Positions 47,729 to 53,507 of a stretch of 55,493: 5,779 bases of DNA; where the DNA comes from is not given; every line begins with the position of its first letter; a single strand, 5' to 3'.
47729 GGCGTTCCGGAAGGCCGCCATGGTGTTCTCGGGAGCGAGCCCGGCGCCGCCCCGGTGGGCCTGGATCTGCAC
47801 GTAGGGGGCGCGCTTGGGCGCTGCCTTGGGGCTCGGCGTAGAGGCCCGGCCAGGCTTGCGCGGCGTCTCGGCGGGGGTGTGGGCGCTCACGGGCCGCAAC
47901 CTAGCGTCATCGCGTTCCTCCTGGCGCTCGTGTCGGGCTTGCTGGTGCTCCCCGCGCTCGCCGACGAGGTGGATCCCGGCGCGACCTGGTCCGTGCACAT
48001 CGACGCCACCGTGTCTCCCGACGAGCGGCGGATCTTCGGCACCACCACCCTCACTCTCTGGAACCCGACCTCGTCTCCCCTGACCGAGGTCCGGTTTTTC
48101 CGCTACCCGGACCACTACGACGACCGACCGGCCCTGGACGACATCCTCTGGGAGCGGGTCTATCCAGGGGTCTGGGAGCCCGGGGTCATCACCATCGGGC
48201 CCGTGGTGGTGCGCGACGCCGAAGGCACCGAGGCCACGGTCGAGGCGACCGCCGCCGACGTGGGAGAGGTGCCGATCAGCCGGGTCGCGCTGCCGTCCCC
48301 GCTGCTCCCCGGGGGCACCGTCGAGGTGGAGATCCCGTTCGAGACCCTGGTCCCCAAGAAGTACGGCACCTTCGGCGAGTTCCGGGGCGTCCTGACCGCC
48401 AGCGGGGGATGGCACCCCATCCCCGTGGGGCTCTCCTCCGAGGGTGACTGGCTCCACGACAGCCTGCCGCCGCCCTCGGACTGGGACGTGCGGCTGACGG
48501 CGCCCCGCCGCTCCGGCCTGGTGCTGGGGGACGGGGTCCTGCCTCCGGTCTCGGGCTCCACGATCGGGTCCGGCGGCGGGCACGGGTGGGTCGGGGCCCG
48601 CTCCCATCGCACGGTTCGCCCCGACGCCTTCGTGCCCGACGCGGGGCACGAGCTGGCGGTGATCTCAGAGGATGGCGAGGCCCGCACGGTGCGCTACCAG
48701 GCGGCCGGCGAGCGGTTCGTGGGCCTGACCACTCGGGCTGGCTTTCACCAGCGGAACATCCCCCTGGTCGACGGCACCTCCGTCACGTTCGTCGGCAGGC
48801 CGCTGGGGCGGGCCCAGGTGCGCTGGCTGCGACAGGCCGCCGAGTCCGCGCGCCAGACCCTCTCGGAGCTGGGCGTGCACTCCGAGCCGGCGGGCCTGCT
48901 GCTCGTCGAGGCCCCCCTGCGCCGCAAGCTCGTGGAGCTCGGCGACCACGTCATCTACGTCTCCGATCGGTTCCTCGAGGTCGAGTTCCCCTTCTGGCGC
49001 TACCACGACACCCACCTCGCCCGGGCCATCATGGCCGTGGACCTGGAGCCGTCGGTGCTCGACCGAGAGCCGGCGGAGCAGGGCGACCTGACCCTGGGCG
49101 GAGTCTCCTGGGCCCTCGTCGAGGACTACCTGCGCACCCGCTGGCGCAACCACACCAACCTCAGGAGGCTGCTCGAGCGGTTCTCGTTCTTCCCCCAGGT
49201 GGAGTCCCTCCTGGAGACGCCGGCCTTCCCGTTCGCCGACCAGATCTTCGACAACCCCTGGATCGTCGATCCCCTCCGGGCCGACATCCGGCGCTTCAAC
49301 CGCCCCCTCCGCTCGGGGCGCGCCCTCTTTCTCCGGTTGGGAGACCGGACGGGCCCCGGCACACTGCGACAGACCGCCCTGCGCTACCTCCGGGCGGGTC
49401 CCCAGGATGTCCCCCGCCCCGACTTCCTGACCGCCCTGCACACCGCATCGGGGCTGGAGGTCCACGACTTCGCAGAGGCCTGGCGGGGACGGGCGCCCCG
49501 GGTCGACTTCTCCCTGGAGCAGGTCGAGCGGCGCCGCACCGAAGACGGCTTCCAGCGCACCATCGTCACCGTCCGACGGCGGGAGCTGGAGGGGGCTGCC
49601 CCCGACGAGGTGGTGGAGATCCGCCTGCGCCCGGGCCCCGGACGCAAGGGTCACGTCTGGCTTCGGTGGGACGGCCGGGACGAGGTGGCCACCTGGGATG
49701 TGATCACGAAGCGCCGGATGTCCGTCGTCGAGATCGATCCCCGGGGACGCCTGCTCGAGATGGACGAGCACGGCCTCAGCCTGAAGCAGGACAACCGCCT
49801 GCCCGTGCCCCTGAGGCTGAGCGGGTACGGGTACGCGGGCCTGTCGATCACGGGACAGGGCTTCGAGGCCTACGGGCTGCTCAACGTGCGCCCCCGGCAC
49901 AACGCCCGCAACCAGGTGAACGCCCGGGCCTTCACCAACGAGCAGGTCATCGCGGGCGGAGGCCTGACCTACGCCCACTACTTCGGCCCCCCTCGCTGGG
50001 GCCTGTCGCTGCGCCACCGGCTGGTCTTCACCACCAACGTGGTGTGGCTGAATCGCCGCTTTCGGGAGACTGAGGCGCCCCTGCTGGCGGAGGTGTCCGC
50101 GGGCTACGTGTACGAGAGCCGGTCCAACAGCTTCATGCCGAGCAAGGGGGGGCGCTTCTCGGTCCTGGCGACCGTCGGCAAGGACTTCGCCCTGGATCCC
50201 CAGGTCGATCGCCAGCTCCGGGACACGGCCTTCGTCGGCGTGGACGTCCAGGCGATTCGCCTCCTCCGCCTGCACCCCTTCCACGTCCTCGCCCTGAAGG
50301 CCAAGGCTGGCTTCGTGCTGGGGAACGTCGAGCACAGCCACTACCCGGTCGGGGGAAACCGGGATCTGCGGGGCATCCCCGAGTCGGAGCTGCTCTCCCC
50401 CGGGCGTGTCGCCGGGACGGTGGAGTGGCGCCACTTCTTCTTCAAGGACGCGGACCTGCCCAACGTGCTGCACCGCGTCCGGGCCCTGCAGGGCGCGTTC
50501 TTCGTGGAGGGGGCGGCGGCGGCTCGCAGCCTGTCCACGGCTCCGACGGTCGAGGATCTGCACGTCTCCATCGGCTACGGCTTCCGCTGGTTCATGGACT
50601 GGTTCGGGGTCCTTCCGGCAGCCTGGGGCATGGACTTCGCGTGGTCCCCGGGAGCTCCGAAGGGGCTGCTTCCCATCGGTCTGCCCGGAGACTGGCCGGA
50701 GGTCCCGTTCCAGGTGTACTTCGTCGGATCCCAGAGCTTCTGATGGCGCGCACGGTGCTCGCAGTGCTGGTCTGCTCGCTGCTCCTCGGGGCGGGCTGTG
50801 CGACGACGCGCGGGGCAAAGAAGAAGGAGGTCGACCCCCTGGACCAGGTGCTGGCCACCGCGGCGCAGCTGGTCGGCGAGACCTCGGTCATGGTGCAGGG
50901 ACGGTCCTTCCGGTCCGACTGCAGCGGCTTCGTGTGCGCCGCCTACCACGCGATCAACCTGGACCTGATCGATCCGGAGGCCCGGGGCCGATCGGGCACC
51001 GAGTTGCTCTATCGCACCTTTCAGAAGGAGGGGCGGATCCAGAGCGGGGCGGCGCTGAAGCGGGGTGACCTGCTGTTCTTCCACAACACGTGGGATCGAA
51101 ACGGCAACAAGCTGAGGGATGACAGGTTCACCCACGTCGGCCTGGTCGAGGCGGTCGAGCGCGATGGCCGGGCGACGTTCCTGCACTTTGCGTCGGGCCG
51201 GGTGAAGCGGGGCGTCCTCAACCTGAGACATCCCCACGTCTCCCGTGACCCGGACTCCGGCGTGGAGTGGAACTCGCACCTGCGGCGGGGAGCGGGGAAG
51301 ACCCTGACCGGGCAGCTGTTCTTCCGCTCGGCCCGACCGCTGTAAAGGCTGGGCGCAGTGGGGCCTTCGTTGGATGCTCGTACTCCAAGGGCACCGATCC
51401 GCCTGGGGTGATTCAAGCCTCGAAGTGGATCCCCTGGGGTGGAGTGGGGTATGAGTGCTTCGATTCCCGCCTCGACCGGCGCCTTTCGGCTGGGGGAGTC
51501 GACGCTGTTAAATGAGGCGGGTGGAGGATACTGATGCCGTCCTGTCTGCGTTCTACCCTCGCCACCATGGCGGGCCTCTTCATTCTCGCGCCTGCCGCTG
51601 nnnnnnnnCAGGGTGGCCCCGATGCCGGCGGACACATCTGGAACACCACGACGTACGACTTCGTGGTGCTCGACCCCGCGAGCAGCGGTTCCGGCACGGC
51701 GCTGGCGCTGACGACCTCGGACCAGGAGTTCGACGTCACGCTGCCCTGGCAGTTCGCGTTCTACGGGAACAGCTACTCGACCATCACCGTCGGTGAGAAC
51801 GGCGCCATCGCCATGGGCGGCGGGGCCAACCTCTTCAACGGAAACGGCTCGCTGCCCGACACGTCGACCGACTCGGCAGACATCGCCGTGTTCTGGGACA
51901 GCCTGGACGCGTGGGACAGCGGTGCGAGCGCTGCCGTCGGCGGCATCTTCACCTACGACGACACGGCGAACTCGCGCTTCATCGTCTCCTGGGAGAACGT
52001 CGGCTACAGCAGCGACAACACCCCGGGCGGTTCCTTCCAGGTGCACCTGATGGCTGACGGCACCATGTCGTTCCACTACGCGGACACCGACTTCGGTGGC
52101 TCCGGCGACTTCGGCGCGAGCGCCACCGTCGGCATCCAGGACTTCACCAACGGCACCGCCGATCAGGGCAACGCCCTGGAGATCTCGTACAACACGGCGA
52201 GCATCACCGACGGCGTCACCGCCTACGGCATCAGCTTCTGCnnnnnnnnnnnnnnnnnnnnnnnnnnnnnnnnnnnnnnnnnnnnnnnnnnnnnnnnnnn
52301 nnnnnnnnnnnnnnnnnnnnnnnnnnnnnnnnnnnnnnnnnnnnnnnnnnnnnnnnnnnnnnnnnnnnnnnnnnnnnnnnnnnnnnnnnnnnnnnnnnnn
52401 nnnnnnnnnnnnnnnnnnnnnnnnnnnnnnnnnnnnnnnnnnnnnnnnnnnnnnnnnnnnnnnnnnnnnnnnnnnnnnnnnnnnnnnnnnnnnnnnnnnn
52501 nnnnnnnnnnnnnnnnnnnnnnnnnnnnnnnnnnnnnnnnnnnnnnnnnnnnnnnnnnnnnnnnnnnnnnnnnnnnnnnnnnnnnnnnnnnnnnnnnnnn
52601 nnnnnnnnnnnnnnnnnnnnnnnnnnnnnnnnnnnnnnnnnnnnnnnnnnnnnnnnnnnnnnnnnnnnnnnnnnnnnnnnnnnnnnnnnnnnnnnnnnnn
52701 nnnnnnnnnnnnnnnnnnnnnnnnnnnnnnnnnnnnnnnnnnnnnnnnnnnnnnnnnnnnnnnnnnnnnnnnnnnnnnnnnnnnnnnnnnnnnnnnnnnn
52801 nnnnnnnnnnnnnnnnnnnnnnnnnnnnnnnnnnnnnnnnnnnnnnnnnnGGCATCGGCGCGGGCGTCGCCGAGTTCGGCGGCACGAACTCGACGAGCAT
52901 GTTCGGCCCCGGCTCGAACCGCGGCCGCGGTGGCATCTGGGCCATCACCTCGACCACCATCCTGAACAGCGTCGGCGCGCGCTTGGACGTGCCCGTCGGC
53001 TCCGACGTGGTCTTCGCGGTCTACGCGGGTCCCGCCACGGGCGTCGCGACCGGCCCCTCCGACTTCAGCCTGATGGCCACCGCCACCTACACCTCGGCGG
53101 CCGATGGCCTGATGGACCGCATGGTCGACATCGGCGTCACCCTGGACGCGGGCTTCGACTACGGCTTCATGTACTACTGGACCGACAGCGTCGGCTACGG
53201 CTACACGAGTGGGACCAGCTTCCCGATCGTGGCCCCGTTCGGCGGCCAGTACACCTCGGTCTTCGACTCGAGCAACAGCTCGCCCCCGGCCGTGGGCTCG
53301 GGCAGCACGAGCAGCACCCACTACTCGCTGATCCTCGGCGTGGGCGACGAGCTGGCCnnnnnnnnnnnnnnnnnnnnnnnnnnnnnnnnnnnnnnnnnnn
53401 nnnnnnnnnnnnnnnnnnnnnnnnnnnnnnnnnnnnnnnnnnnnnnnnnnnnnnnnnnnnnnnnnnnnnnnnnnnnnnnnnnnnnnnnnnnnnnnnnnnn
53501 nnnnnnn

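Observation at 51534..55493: The longest ORF in the supplied track (1289 aa, minus strand) is an antisense artefact; the real gene is an untracked plus-strand giant running off the window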

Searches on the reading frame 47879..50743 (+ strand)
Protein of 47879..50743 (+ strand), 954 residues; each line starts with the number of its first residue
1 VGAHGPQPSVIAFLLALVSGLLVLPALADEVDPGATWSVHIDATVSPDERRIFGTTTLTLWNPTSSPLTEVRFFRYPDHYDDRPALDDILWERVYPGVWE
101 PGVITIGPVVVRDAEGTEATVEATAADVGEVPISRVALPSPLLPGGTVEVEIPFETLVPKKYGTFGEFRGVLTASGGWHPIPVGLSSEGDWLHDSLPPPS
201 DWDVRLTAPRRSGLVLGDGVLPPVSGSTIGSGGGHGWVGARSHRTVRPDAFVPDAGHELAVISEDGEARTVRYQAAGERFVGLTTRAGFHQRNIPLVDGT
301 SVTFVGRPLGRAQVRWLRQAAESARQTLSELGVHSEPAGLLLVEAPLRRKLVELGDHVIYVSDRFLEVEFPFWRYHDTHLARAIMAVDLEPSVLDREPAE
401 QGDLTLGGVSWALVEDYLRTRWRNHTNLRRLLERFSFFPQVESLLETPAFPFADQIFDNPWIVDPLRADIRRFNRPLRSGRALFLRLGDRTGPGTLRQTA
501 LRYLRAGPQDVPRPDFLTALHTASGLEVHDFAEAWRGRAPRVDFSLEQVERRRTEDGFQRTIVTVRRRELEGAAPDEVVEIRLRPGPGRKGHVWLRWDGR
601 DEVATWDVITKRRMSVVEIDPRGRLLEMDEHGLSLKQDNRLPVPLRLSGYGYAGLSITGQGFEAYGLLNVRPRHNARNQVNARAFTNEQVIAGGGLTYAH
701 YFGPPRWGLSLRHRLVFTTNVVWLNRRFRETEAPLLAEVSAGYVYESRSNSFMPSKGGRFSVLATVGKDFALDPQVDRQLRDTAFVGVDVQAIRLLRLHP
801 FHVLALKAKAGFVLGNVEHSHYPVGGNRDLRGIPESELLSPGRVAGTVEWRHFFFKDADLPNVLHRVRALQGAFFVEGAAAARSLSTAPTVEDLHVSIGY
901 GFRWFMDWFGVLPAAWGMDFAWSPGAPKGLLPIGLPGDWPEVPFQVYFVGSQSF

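Call 28: search_protein_families(library=ncbifam, proteins=[window:47879-50743:+], max_evalue=0.01)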
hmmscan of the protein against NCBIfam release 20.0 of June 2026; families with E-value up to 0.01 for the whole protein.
window:47879-50743:+ (954 aa): 1 family
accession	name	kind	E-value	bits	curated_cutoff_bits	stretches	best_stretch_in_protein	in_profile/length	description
NF047779.1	Omp85_fam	subfamily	0.003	17.1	200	1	735-907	223-397/423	Omp85 family outer membrane protein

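Call 30: search_protein_families(library=pfam, proteins=[window:47879-50743:+], max_evalue=0.01)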
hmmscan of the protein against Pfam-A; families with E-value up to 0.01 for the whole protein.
window:47879-50743:+ (954 aa): 1 family
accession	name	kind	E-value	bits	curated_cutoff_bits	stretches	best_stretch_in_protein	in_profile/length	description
PF01103.29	Omp85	-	0.0021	18.1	24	1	676-914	48-300/325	Omp85 superfamily domain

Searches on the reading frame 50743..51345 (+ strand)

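Call 28: search_protein_families(library=ncbifam, proteins=[window:50743-51345:+], max_evalue=0.01)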
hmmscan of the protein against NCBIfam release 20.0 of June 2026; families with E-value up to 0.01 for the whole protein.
window:50743-51345:+ (200 aa): 0 families

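Call 30: search_protein_families(library=pfam, proteins=[window:50743-51345:+], max_evalue=0.01)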
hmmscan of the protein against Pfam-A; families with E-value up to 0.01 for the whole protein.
window:50743-51345:+ (200 aa): 2 families
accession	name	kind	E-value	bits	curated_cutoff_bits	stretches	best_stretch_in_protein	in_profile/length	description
PF00877.26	NLPC_P60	-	3.5e-06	27.4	23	1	57-155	13-87/105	NlpC/P60 family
PF05257.22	CHAP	-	0.00072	20.4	26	1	59-146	10-77/81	CHAP domain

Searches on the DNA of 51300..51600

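Call 53: search_rna_families(source=window, start=51300, end=51600, threshold=evalue, max_evalue=1)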
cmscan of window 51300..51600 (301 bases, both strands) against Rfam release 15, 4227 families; matches with E-value up to 1: 0.
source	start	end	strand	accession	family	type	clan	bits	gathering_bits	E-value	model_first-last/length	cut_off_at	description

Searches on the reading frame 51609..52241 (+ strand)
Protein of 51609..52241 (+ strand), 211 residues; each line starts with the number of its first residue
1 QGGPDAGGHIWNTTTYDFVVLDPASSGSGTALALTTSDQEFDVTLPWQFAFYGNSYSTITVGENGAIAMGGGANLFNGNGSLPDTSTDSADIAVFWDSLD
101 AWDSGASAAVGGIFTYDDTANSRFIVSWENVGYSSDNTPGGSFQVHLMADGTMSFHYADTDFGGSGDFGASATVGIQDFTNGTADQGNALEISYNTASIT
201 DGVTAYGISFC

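Call 45: predict_structure(alignment_id=A2)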
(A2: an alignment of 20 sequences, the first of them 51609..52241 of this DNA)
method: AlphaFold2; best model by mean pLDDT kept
length: 211 residues; sequences in the alignment: 20
mean_pLDDT: 70.5   pTM: 0.73
mean pLDDT of the five models: 70.5, 69.8, 67.2, 67.2, 66.7
residues with pLDDT >= 90: 51; 70-90: 66; 50-70: 51; < 50: 43
segments of 3 or more residues with pLDDT < 50: 1-10, 168-172, 190-211
pLDDT, mean of each block of 10 residues (from residue 1): 38 65 95 91 93 85 85 64 58 72 89 94 92 71 86 75 52 51 53 34 38 41
secondary structure, 60 per line:
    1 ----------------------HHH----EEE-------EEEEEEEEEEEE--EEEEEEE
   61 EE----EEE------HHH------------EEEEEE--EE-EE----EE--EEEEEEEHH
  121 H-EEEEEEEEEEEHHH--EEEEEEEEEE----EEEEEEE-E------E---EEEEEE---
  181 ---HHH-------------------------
elements in order: E30-32 E40-51 E54-62 E67-69 E91-96 E112-118 E123-133 E139-148 E153-159 E172-177

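Call 49: fold_search(model_id=the predicted structure, library=pdb)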
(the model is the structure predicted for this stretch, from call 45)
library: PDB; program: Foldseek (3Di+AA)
matches with E <= 10: 176; with E <= 0.001: 0
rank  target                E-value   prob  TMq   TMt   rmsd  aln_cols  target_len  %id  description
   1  9azz_C                7.2e-01  0.07  0.16  0.19  15.8       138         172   12  Crystal structure of outer membrane lipoprotein carrier protein (LolA) from Ehrlichia ruminantium (released 2024-03-20)
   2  6mpv_A                7.6e-01  0.11  0.20  0.15  11.2       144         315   10  Cryo-electron microscopy structure of Plasmodium falciparum Rh5/CyRPA/Ripr invasion complex (released 2018-12-12)
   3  3msw                  1.2e+00  0.03  0.15  0.20  12.4       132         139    7  Crystal structure of a Protein with unknown function (BF3112) from Bacteroides fragilis NCTC 9343 at 1.90 A resolution (released 2010-06-09)
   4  9azz_A                1.2e+00  0.03  0.15  0.18  14.9       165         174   13  Crystal structure of outer membrane lipoprotein carrier protein (LolA) from Ehrlichia ruminantium (released 2024-03-20)
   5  4pip_D                1.7e+00  0.04  0.10  0.07  15.6        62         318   11  Engineered EgtD variant EgtD-M252V,E282A in complex with tryptophan and SAH (released 2014-12-03)
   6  1g7y_B                1.9e+00  0.06  0.21  0.19  11.1       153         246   16  THE CRYSTAL STRUCTURE OF THE 58KD VEGETATIVE LECTIN FROM THE TROPICAL LEGUME DOLICHOS BIFLORUS (released 2000-11-29)
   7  8tob_AB               2.0e+00  0.14  0.18  0.45   5.4        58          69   14  Acinetobacter GP16 Type IV pilus (released 2024-03-06)
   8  1lqm_H                2.3e+00  0.11  0.16  0.35   9.6        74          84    7  ESCHERICHIA COLI URACIL-DNA GLYCOSYLASE COMPLEX WITH URACIL-DNA GLYCOSYLASE INHIBITOR PROTEIN (released 2002-11-10)
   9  6hpv                  2.5e+00  0.06  0.16  0.12   4.8        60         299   15  Crystal structure of mouse fetuin-B (released 2019-02-20)
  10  8bmz_A                2.8e+00  0.08  0.22  0.16   7.4       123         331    7  Bacteroides thetaiotaomicron surface lipoprotein BT1954 bound to adenosylcobalamin (released 2023-08-16)
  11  4uy7_A                2.8e+00  0.03  0.10  0.07  15.7        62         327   10  Crystal structure of Histidine bound Histidine-specific methyltransferase EgtD from Mycobacterium smegmatis (released 2014-10-08)
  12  6en4_A                2.8e+00  0.02  0.14  0.04  16.0       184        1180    9  SF3b core in complex with a splicing modulator (released 2018-06-20)
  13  8bk2_A                2.8e+00  0.01  0.11  0.13  14.7       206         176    7  X-ray structure of meningococcal factor H binding protein variant 2 in complex with a specific and bactericidal human  (released 2023-11-22)
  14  2rez                  3.0e+00  0.02  0.14  0.18  14.1       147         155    8  Tetracenomycin ARO/CYC NaI Structure (released 2008-04-22)
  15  4uy5                  3.1e+00  0.03  0.10  0.07  15.6        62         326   10  Crystal structure of Histidine-specific methyltransferase EgtD from Mycobacterium smegmatis (released 2014-10-08)
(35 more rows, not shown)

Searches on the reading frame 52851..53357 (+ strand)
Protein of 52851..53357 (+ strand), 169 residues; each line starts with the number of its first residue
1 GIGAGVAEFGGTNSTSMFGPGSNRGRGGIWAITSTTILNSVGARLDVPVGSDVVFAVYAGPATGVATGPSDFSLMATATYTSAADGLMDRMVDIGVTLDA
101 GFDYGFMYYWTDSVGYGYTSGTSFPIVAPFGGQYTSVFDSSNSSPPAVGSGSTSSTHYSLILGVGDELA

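Call 47: predict_structure(alignment_id=A3)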
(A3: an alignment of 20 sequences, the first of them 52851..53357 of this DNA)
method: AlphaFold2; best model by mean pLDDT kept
length: 169 residues; sequences in the alignment: 20
mean_pLDDT: 86.5   pTM: 0.84
mean pLDDT of the five models: 86.5, 86.1, 84.7, 84.7, 82.1
residues with pLDDT >= 90: 100; 70-90: 46; 50-70: 21; < 50: 2
segments of 3 or more residues with pLDDT < 50: none
pLDDT, mean of each block of 10 residues (from residue 1): 63 60 81 95 94 96 91 97 94 96 96 83 81 91 90 86 77
secondary structure, 60 per line:
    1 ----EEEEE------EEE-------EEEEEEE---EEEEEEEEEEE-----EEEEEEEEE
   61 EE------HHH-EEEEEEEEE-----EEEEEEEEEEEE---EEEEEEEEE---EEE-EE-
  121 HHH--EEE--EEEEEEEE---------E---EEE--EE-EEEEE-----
elements in order: E5-9 E16-18 E26-32 E36-46 E52-62 E73-81 E87-98 E102-110 E114-116 E126-128 E131-138 E152-154 E160-164

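Call 50: fold_search(model_id=the predicted structure, library=pdb)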
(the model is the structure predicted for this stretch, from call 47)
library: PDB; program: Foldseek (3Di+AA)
matches with E <= 10: 1643; with E <= 0.001: 2
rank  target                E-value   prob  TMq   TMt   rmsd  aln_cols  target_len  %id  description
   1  9jwb_Z                2.1e-04  1.00  0.60  0.52   6.5       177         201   17  Cyanophage A4 capsid asymmetric unit (released 2025-04-09)
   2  3gbw                  4.0e-04  1.00  0.50  0.52   6.9       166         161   16  Crystal structure of the first PHR domain of the Mouse Myc-binding protein 2 (MYCBP-2) (released 2009-03-24)
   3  9d93_Pa               3.6e-03  1.00  0.61  0.20   5.3       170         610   15  Mycobacteriophage Bxb1 tail tip - Composite map and model (released 2024-09-25)
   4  9kr0                  4.2e-03  1.00  0.46  0.24   6.8       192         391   11  Structural Basis for the Polymer-Protein Binding Mechanism of Polyvinyl Alcohol Esterase (released 2025-10-08)
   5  1uxx_X                4.6e-03  1.00  0.37  0.47   8.5       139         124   16  CBM6ct from Clostridium thermocellum in complex with xylopentaose (released 2004-03-11)
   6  3hwj_B                4.9e-03  0.99  0.40  0.44   7.9       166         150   14  Crystal structure of the second PHR domain of Mouse Myc-binding protein 2 (MYCBP-2) (released 2009-07-21)
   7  9kr1                  5.1e-03  1.00  0.43  0.23   7.0       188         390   12  Structural Basis for the Polymer-Protein Binding Mechanism of Polyvinyl Alcohol Esterase (released 2025-10-08)
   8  1gmm                  5.4e-03  1.00  0.37  0.47   8.4       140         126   14  Carbohydrate binding module CBM6 from xylanase U Clostridium thermocellum (released 2001-11-28)
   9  8yzn                  5.4e-03  0.99  0.36  0.14  11.8       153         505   13  Crystal structural analysis of PaL (released 2024-04-17)
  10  8yzo                  5.6e-03  0.97  0.36  0.14  12.7       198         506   12  Crystal structural analysis of PaL mutant L297M (released 2024-04-17)
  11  3no8_A                7.3e-03  1.00  0.46  0.48   6.5       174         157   13  Crystal structure of the PHR domain from human BTBD2 Protein (released 2010-08-25)
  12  3afg_B                7.7e-03  0.57  0.20  0.09  15.4       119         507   19  Crystal structure of ProN-Tk-SP from Thermococcus kodakaraensis (released 2010-08-04)
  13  7vrn_B                9.4e-03  0.77  0.32  0.16  19.1       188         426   12  Structure of infectious bursal disease virus Gt strain (released 2022-03-30)
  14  4ci7_B                9.9e-03  1.00  0.49  0.21   6.0       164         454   13  The crystal structure of the cysteine protease and lectin-like domains of Cwp84, a surface layer associated protein of (released 2014-05-14)
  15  8a28_A                9.9e-03  0.77  0.24  0.13  13.7       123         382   14  Structure of the astacin zymogen of LAST-MAM from Limulus polyphemus (released 2022-10-19)
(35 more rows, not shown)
